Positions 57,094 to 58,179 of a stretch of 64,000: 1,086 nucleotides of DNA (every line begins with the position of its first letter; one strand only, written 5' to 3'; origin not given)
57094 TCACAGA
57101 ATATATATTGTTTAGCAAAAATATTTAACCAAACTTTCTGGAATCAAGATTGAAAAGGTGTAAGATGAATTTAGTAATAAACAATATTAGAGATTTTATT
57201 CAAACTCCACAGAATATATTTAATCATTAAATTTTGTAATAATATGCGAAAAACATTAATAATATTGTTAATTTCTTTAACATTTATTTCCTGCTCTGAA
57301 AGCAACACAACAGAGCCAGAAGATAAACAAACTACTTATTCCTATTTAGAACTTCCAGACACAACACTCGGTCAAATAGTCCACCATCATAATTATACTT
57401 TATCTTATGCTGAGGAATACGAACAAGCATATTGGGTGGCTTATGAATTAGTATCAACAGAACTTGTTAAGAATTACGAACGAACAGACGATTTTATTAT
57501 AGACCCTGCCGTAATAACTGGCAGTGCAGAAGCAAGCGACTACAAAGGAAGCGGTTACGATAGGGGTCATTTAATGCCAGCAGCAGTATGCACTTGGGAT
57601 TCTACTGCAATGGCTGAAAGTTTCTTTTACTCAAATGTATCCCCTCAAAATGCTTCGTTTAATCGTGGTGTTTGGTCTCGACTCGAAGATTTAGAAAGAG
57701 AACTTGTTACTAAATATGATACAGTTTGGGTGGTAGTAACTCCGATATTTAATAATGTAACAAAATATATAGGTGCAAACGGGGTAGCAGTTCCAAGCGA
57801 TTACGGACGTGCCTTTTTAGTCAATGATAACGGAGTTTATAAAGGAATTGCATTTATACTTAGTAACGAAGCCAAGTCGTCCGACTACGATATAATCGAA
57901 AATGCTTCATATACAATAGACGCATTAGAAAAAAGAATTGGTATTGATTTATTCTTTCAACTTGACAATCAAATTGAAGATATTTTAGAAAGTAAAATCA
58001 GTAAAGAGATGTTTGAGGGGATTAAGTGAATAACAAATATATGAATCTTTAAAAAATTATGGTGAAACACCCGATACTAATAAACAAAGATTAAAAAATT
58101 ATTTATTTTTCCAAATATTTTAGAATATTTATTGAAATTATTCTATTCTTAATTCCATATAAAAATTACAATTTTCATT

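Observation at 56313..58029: Lysogenic-conversion-like moron next to cI: two signal-peptide proteins followed by a lipoprotein DRGH non-specific endonuclease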

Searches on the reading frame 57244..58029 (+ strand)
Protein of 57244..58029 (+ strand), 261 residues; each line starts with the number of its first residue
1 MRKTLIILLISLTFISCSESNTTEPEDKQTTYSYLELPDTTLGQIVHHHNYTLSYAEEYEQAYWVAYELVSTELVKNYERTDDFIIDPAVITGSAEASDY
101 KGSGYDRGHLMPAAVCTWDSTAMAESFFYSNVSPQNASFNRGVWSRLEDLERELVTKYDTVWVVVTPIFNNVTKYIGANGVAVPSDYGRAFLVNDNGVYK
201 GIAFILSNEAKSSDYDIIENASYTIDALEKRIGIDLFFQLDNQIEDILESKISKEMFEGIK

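Call 3: search_protein_families(library=pfam, proteins=[window:57244-58029:+], max_evalue=0.1)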
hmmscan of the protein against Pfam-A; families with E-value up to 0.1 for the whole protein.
window:57244-58029:+ (261 aa): 2 families
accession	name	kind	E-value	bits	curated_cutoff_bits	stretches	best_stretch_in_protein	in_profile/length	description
PF01223.29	Endonuclease_NS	-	1.2e-42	146.5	23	1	44-239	17-219/223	DNA/RNA non-specific endonuclease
PF13930.12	Endonuclea_NS_2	-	0.0011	19.7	27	1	100-171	51-116/132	DNA/RNA non-specific endonuclease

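Call 6: search_protein_families(library=ncbifam, proteins=[window:57244-58029:+], max_evalue=0.1)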
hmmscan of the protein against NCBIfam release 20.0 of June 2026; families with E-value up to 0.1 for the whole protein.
window:57244-58029:+ (261 aa): 1 family
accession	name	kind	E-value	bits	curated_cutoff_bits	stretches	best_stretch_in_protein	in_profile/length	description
NF052634.1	Riean_0653_fam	subfamily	0.072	14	57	0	1-39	1-30/176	Riean_0653 family protein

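Call 7: search_protein_families(library=phrogs, proteins=[window:57244-58029:+], max_evalue=0.1)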
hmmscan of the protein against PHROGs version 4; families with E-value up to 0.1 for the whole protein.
window:57244-58029:+ (261 aa): 1 family
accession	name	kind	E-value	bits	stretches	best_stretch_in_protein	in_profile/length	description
phrog_14168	-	DNA, RNA and nucleotide metabolism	2.8e-34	119.8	1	1-237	1-235/235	nuclease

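Call 8: search_solved_structures(query=window:57244-58029:+, max_evalue=0.001, show_alignments=3)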
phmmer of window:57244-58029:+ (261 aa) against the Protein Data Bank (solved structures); distinct sequences matched with E-value up to 0.001: 18.
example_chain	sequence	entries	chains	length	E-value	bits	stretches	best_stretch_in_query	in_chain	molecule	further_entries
7r6v_D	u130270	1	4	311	5.3e-21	78.5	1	48-243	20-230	Nuclease EXOG, mitochondrial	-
5t3v_A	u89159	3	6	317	5.5e-21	78.4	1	48-243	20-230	Nuclease EXOG, mitochondrial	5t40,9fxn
4a1n_A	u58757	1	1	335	6.1e-21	78.3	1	48-243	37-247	NUCLEASE EXOG, MITOCHONDRIAL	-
7r6t_D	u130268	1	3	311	1.3e-19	73.9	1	48-243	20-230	Nuclease EXOG, mitochondrial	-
5t4i_A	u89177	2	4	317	1.4e-19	73.8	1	48-243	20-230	Nuclease EXOG, mitochondrial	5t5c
5zki_A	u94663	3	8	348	1.7e-19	73.6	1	48-243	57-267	Nuclease EXOG, mitochondrial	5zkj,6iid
1ql0_A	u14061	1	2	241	2.4e-19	73.1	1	47-251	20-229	NUCLEASE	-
1g8t_A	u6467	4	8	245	2.5e-19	73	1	47-251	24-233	NUCLEASE SM2 ISOFORM | PROTEIN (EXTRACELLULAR ENDONUCLEASE) | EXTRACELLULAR ENDONUCLEASE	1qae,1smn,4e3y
6m3f_B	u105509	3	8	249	4.3e-19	72.2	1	43-233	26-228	Endonuclease G, mitochondrial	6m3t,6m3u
9m0g_A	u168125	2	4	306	5.3e-19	71.9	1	42-230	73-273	Endonuclease G, mitochondrial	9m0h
6lyf_A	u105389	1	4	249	5.4e-19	71.9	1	43-233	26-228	Endonuclease G, mitochondrial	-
6njt_A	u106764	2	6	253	5.6e-19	71.8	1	43-233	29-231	Endonuclease G, mitochondrial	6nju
2o3b_A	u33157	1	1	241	2e-18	70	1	47-252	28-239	Nuclease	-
1zm8_A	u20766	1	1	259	2.4e-18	69.8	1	47-252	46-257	Nuclease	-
3ism_A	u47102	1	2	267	9.9e-17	64.5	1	42-242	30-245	CG8862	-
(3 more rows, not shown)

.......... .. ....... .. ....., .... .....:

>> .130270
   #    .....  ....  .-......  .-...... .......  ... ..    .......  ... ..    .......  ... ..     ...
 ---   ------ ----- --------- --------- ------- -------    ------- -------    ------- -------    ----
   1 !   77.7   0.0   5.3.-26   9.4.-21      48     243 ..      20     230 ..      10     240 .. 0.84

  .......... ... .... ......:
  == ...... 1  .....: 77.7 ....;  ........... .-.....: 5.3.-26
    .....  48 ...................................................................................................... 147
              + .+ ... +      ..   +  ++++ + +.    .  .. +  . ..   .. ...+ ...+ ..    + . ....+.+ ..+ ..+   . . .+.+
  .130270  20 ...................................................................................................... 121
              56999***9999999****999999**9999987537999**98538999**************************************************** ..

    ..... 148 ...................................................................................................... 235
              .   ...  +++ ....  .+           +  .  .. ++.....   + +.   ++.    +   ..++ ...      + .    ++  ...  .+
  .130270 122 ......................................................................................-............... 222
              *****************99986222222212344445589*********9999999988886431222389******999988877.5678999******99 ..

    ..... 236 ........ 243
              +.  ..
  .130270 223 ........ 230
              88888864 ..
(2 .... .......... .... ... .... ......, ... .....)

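Call 9: find_homologous_proteins(query=window:57244-58029:+)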
Query window:57244-58029:+ (261 aa): 1258 proteins with E <= 0.001 among 1798 candidates; the best 120 are listed.
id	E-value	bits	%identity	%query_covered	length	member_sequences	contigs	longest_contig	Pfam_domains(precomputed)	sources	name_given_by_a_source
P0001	6.3e-165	565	97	100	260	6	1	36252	PF01223.30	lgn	-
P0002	1.7e-108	380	67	98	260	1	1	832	PF01223.30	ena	-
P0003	1.1e-105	371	65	100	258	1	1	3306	PF01223.30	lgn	-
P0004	1.1e-101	358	67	87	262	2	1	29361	PF01223.30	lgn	-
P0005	1.1e-101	358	65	93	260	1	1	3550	PF01223.30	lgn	-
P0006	1.3e-99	351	59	100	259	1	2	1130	PF01223.30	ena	-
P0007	3.0e-95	337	60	93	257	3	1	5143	PF01223.30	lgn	-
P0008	6.0e-94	332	60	98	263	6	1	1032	PF01223.30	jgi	-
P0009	6.8e-94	332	60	99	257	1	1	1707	PF01223.30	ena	-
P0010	7.0e-93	329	59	100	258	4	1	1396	PF01223.30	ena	-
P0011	3.8e-86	307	66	79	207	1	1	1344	PF01223.30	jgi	-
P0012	1.5e-72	262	53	84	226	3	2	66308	PF01223.30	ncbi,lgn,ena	-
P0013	3.3e-69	251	52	90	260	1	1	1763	PF01223.30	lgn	-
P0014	1.0e-68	250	49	98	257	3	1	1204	PF01223.30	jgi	jgi:endonuclease G, mitochondrial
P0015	2.1e-68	249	48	94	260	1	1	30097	PF01223.30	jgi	jgi:endonuclease G, mitochondrial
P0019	4.6e-57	211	44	98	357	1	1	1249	PF19067.7,PF26647.1,PF01223.30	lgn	-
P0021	5.5e-55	205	47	85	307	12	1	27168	PF01223.30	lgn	-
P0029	4.3e-54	202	44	97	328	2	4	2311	PF19067.7,PF26647.1,PF01223.30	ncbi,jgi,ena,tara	tara:strand:+ start:228 stop:1214 length:987 start_codon:yes stop_codon:yes gene_type:complete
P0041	1.7e-53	200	44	84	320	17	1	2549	PF19067.7,PF01223.30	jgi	-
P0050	1.1e-52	197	47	86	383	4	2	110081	PF19067.7,PF26647.1,PF01223.30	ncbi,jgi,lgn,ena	jgi:endonuclease G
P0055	2.4e-52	196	41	97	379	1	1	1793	PF19067.7,PF01223.30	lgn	-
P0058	2.9e-52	196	47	84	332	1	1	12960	PF19067.7,PF01223.30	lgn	-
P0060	3.5e-52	195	44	90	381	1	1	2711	PF19067.7,PF01223.30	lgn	-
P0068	5.5e-52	195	48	80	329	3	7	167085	PF19067.7,PF01223.30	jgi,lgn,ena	-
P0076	1.0e-51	194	45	87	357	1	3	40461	PF19067.7,PF26647.1,PF01223.30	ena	-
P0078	1.2e-51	194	45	85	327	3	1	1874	PF19067.7,PF01223.30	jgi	jgi:endonuclease G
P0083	1.6e-51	193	50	84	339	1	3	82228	PF19067.7,PF01223.30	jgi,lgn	-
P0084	1.8e-51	193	42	97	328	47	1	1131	PF19067.7,PF01223.30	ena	-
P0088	2.3e-51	193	47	83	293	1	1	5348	PF19067.7,PF01223.30,PF13930.13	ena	-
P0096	5.3e-51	192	44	80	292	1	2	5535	PF19067.7,PF01223.30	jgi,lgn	-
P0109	2.4e-50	189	46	82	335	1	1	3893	PF19067.7,PF01223.30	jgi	jgi:endonuclease G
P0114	4.7e-50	188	47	83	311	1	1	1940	PF19067.7,PF01223.30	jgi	jgi:endonuclease G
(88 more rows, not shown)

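Call 12: find_encoding_contigs(protein=P0001, flank=10000, max_places=4)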
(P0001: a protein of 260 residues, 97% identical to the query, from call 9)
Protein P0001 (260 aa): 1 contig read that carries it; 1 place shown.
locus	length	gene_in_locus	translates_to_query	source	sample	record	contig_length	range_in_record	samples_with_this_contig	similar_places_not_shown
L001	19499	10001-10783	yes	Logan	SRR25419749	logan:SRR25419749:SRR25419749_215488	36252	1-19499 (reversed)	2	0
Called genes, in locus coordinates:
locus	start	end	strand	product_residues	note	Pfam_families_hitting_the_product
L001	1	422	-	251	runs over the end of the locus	-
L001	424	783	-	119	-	PF09643:YopX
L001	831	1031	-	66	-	-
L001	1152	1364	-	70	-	-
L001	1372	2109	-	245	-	-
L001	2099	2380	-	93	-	-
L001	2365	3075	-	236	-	-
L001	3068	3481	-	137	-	-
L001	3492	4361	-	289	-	-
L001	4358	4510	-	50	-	-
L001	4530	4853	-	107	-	-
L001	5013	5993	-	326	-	PF09588:YqaJ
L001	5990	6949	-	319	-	PF03837:RecT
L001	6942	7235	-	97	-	-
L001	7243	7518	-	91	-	-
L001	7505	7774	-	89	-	-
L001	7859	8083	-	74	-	-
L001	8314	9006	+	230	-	PF00717:Peptidase_S24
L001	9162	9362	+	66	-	-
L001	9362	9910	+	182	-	-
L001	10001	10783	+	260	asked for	PF01223:Endonuclease_NS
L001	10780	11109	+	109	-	-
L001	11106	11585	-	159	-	-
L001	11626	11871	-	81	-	-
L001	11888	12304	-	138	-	PF24240:DUF7448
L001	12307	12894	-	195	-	-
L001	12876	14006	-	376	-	PF01507:PAPS_reduct, PF11922:DUF3440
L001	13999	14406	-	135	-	PF00588:SpoU_methylase (weak)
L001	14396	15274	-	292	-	-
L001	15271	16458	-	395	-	PF04851:ResIII (weak), PF00176:SNF2-rel_dom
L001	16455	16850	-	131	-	-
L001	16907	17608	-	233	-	-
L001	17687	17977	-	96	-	-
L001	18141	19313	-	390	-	PF17293:Arm-DNA-bind_5 (weak), PF00589:Phage_integrase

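Call 13: find_encoding_contigs(protein=P0004, flank=10000, max_places=4)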
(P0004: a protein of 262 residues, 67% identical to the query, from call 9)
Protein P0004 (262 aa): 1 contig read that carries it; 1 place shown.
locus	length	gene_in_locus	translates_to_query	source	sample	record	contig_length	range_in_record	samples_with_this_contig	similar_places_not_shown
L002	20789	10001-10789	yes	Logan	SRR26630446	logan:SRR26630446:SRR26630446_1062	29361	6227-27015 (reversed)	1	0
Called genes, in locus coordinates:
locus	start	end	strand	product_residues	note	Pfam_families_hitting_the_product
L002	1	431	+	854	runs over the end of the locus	PF09586:YfhO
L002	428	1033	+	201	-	-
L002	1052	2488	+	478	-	PF01943:Polysacc_synt, PF13440:Polysacc_synt_3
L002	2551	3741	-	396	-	PF00155:Aminotran_1_2, PF00266:Aminotran_5 (weak), PF01053:Cys_Met_Meta_PP (weak), PF01212:Beta_elim_lyase (weak)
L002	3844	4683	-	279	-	PF11412:DsbD_N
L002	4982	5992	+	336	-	PF01789:PsbP (faint), PF18933:PsbP_2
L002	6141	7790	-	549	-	PF00005:ABC_tran, PF02463:SMC_N (faint), PF13555:AAA_29 (faint), PF13304:AAA_21 (faint), PF12848:ABC_tran_Xtn, PF00005:ABC_tran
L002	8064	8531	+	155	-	-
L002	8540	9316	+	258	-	-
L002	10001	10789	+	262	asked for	PF01223:Endonuclease_NS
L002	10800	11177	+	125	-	PF08000:bPH_1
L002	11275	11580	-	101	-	-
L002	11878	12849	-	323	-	PF25583:WCX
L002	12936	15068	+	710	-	PF00691:OmpA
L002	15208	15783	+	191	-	PF04542:Sigma70_r2, PF08281:Sigma70_r4_2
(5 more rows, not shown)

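Call 14: find_encoding_contigs(protein=P0012, flank=10000, max_places=4)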
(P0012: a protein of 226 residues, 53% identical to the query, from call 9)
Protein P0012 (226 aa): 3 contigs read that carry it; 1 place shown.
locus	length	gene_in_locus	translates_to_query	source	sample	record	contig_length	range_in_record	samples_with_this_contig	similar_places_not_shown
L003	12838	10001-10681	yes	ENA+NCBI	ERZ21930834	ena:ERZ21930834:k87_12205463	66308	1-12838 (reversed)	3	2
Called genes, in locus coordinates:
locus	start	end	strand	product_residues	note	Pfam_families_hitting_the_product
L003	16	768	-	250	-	PF00106:adh_short, PF08659:KR, PF23441:SDR, PF13561:adh_short_C2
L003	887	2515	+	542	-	PF10079:Rossmann-like_BshC, PF24850:CC_BshC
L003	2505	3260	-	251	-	PF01925:TauE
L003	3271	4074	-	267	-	-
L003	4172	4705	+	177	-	-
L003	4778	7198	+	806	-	PF07715:Plug, PF00593:TonB_dep_Rec_b-barrel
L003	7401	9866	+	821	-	PF13620:CarboxypepD_reg, PF13715:CarbopepD_reg_2, PF07715:Plug, PF00593:TonB_dep_Rec_b-barrel, PF14905:OMP_b-brl_3 (faint)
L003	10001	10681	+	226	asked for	PF01223:Endonuclease_NS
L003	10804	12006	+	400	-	PF01053:Cys_Met_Meta_PP, PF00155:Aminotran_1_2, PF06838:Met_gamma_lyase (weak), PF00266:Aminotran_5 (weak)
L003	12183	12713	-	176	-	-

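Call 24: search_protein_families(library=pfam, proteins=[L001:10780-11109:+], max_evalue=1)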
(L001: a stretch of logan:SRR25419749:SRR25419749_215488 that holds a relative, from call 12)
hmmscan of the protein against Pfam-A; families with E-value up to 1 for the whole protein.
L001:10780-11109:+ (109 aa): 1 family
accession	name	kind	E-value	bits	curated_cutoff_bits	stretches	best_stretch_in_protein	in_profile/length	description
PF08163.18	DNAPKcs_CC3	-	0.018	14.4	28.9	1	49-99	23-72/389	DNA-dependent protein kinase catalytic subunit, CC3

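Call 33: search_protein_families(library=pfam, proteins=[P0019, P0050, P0029, P0021], max_evalue=0.01)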
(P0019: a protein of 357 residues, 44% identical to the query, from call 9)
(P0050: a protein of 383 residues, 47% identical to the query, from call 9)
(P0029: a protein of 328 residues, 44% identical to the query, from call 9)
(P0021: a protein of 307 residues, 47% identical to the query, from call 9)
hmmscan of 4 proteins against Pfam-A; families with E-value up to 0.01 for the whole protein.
P0019 (357 aa): 3 families
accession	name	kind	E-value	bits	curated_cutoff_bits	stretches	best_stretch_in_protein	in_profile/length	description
PF01223.29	Endonuclease_NS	-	1.1e-54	185.8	23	1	50-244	18-222/223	DNA/RNA non-specific endonuclease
PF19067.5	DUF5763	-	1.1e-09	38.1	26.3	1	278-311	3-35/39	Family of unknown function (DUF5763)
PF13930.12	Endonuclea_NS_2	-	0.0048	17.5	27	0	96-166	42-106/132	DNA/RNA non-specific endonuclease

P0050 (383 aa): 3 families
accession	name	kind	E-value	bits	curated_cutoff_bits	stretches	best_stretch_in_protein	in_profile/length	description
PF01223.29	Endonuclease_NS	-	4.2e-58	197.1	23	1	63-264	11-222/223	DNA/RNA non-specific endonuclease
PF19067.5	DUF5763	-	3.5e-10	39.6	26.3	2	300-330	3-32/39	Family of unknown function (DUF5763)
PF13930.12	Endonuclea_NS_2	-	0.00037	21.1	27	1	115-188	41-108/132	DNA/RNA non-specific endonuclease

P0029 (328 aa): 3 families
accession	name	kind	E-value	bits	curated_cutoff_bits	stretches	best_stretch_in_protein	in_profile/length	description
PF01223.29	Endonuclease_NS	-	9.1e-56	189.4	23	1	27-224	14-222/223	DNA/RNA non-specific endonuclease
PF19067.5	DUF5763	-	2.2e-06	27.5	26.3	1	256-283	3-29/39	Family of unknown function (DUF5763)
PF13930.12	Endonuclea_NS_2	-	0.0017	19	27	1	78-157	44-117/132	DNA/RNA non-specific endonuclease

P0021 (307 aa): 3 families
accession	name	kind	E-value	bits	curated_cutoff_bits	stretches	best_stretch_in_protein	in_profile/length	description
PF01223.29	Endonuclease_NS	-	2.6e-57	194.5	23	1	36-231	15-221/223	DNA/RNA non-specific endonuclease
PF19067.5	DUF5763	-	0.0035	17.2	26.3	1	279-307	3-30/39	Family of unknown function (DUF5763)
PF13930.12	Endonuclea_NS_2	-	0.0072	17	27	0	85-162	43-114/132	DNA/RNA non-specific endonuclease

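Call 34: search_protein_families(library=padloc, proteins=[window:57244-58029:+], max_evalue=0.1)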
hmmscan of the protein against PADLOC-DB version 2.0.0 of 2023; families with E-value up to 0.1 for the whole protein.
window:57244-58029:+ (261 aa): 0 families

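Call 51: search_dna_similar(query=window:57244-58029:+, collection=phages, mode=protein, max_rows=25)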
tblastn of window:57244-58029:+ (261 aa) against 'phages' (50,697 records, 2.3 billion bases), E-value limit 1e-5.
Records with a match: 40; places in all: 40; records where one place covers at least 80% of the query: 6.
Best place of each record, by identity: <60% 40.
By first word of the organism name: Bacteriophage 13; Klebsiella 9; Campylobacter 6; Flavobacterium 4; Acinetobacter 2; Yersinia 2; Sinorhizobium 1; Xanthomonas 1; Ralstonia 1; uncultured 1.
By host as written in the record: - 16; Klebsiella pneumoniae 5; Flavobacterium sp. LMO8 4; Klebsiella sp. 2; Sinohrizobium meliloti NRRL L-50 1; Xanthomonas vesicatoria 1; Ralstonia solanacearum 1; Yersinia ruckeri 1; and 9 more.
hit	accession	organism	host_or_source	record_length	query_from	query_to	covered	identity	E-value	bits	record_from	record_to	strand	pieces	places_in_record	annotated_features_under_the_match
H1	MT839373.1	Bacteriophage sp.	human fecal samples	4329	19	251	89%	33.5%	3e-34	135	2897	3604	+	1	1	record has no annotation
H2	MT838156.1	Bacteriophage sp.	human fecal samples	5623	44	249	79%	36.9%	7e-30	123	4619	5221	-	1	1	record has no annotation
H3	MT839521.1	Bacteriophage sp.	human fecal samples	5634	17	253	88%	32.9%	6e-24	135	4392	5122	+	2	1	record has no annotation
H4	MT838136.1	Bacteriophage sp.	human fecal samples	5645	44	250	79%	36.2%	7e-34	134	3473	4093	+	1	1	record has no annotation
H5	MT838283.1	Bacteriophage sp.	human fecal samples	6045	51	261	81%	30.0%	1e-22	102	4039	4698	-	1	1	record has no annotation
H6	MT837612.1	Bacteriophage sp.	human fecal samples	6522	30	245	83%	28.9%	5e-12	71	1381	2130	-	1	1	record has no annotation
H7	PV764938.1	Sinorhizobium phage Phosso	Sinohrizobium meliloti NRRL L-50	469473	43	248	79%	29.7%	1e-17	87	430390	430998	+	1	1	DNA/RNA non-specific endonuclease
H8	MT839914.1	Bacteriophage sp.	human fecal samples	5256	43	249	79%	29.3%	1e-14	79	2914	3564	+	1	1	record has no annotation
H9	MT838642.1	Bacteriophage sp.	human fecal samples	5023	53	251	76%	30.0%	3e-12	72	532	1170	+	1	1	record has no annotation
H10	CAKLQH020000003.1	Acinetobacter phage MD-2021a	not known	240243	64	243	69%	31.9%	7e-15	80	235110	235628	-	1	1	nucA: Nuclease precursor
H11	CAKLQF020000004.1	Acinetobacter phage MD-2021a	not known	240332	64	243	69%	31.9%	7e-15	80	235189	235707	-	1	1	nucA: Nuclease precursor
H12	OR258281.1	Xanthomonas phage XaC1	Xanthomonas vesicatoria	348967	36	242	79%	27.6%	2e-13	76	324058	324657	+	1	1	DNA/RNA non-specific endonuclease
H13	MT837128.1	Bacteriophage sp.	human fecal samples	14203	50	250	77%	27.8%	3e-18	90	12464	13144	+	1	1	record has no annotation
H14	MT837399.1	Bacteriophage sp.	human fecal samples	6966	50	253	78%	26.7%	2e-18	90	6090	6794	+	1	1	record has no annotation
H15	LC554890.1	Ralstonia phage RP13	Ralstonia solanacearum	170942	26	241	83%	25.1%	1e-11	70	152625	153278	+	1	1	DNA/RNA non-specific endonuclease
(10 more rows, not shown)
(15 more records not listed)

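Call 63: find_related_loci(query=window:57244-58029:+, collection=viral_contigs, flank=6000)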
Query window:57244-58029:+ (261 aa) in viral_contigs; peptide patterns used: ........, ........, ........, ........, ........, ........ (x = any residue, [..] = any of these).
10 stretches matched a pattern, but none encodes a relative of the query by tblastn (E <= 1e-3).

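Call 70: find_related_loci(query=A5, collection=viral_contigs, flank=6000)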
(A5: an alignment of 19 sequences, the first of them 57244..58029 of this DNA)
Query A5 (261 aa) in viral_contigs; peptide patterns used: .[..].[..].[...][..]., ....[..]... (x = any residue, [..] = any of these).
157 stretches matched a pattern; 126 encode a relative of the query (tblastn E <= 1e-3); the best 80 are kept; 79 distinct loci.
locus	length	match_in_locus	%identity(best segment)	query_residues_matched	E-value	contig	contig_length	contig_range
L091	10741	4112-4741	49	38-251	2e-56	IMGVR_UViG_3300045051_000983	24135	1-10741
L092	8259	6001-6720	41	3-252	2e-50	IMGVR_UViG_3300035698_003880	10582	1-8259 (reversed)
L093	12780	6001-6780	38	1-249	3e-49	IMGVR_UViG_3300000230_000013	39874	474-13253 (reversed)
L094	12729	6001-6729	37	1-261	1e-48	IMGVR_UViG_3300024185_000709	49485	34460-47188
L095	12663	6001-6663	40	37-261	8e-45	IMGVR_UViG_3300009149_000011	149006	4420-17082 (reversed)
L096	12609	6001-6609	40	45-257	8e-44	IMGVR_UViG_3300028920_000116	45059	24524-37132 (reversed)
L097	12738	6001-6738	39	1-250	3e-42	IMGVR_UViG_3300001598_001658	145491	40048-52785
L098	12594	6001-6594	42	35-236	5e-42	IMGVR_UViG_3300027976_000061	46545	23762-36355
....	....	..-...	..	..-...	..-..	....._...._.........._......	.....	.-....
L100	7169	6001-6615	40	45-250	2e-40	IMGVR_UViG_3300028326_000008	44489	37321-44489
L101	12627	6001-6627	39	45-255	7e-40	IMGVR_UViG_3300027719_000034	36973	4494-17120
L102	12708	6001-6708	37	1-236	7e-38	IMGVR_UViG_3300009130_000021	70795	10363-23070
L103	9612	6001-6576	39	44-234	1e-36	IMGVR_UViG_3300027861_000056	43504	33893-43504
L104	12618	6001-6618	35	36-241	1e-33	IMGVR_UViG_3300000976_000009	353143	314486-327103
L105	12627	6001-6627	37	4-214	3e-33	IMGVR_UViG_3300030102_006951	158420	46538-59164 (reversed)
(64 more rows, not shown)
